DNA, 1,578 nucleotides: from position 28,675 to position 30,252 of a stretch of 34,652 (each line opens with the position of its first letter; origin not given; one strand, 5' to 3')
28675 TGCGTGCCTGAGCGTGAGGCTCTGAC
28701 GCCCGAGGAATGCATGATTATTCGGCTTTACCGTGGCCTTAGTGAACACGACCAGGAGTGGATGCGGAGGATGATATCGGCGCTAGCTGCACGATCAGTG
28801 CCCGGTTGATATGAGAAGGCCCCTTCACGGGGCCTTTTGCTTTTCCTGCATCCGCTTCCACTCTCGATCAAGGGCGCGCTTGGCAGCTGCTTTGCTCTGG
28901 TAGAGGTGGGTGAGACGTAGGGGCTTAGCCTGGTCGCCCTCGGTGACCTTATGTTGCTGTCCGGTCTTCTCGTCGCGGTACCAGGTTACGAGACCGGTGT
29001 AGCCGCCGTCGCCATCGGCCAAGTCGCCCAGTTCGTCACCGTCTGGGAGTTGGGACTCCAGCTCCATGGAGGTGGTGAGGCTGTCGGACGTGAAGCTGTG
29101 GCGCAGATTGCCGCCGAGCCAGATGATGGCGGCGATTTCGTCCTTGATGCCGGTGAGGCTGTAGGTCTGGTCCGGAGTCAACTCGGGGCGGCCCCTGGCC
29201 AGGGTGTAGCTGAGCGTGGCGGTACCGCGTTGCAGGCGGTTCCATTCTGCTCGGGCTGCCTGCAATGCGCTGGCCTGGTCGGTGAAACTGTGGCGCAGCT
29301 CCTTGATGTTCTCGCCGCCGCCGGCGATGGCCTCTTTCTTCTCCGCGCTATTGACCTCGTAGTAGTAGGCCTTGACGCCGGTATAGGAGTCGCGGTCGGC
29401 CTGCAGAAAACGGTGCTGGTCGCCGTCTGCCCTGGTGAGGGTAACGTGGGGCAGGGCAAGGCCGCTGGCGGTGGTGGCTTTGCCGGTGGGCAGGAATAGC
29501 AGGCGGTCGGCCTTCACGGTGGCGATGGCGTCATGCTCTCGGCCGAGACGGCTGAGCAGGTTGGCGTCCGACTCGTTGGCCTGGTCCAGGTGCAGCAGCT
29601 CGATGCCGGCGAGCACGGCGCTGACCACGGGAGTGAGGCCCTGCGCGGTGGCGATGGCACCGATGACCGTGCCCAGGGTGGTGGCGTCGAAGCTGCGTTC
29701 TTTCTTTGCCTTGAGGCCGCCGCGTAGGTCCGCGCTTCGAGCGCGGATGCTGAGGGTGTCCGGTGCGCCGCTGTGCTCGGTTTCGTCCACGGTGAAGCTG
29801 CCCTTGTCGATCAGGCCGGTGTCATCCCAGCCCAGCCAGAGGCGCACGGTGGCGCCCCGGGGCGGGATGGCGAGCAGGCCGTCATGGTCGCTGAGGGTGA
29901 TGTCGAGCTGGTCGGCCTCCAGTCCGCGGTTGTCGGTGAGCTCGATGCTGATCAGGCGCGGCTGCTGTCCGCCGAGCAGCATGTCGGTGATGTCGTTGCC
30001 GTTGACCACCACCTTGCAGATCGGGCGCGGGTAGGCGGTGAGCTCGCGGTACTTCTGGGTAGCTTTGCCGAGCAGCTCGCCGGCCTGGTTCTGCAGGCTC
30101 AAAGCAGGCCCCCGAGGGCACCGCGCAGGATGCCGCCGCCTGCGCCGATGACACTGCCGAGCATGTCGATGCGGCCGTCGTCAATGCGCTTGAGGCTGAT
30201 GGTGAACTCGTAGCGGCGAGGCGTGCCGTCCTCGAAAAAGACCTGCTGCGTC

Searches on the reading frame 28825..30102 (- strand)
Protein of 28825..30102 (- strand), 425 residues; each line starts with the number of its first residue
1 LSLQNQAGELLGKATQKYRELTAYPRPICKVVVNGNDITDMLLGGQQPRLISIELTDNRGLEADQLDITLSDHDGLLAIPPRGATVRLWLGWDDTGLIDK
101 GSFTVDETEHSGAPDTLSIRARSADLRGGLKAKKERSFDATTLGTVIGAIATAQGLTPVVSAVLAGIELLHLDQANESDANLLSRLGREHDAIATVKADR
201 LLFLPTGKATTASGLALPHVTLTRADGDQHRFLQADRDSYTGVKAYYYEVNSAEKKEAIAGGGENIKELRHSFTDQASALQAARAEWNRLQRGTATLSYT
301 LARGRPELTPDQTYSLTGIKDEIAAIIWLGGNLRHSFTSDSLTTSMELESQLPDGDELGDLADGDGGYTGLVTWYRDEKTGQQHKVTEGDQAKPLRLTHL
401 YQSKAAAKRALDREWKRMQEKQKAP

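Call 28: search_protein_families(library=pfam, proteins=[window:28825-30102:-], max_evalue=0.01)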
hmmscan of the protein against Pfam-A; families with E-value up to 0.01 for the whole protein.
window:28825-30102:- (425 aa): 1 family
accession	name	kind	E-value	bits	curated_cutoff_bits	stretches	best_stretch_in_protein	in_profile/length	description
PF05954.17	Phage_GPD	-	2.4e-09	37.3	30.1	1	66-320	10-283/305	Phage tail baseplate hub (GPD)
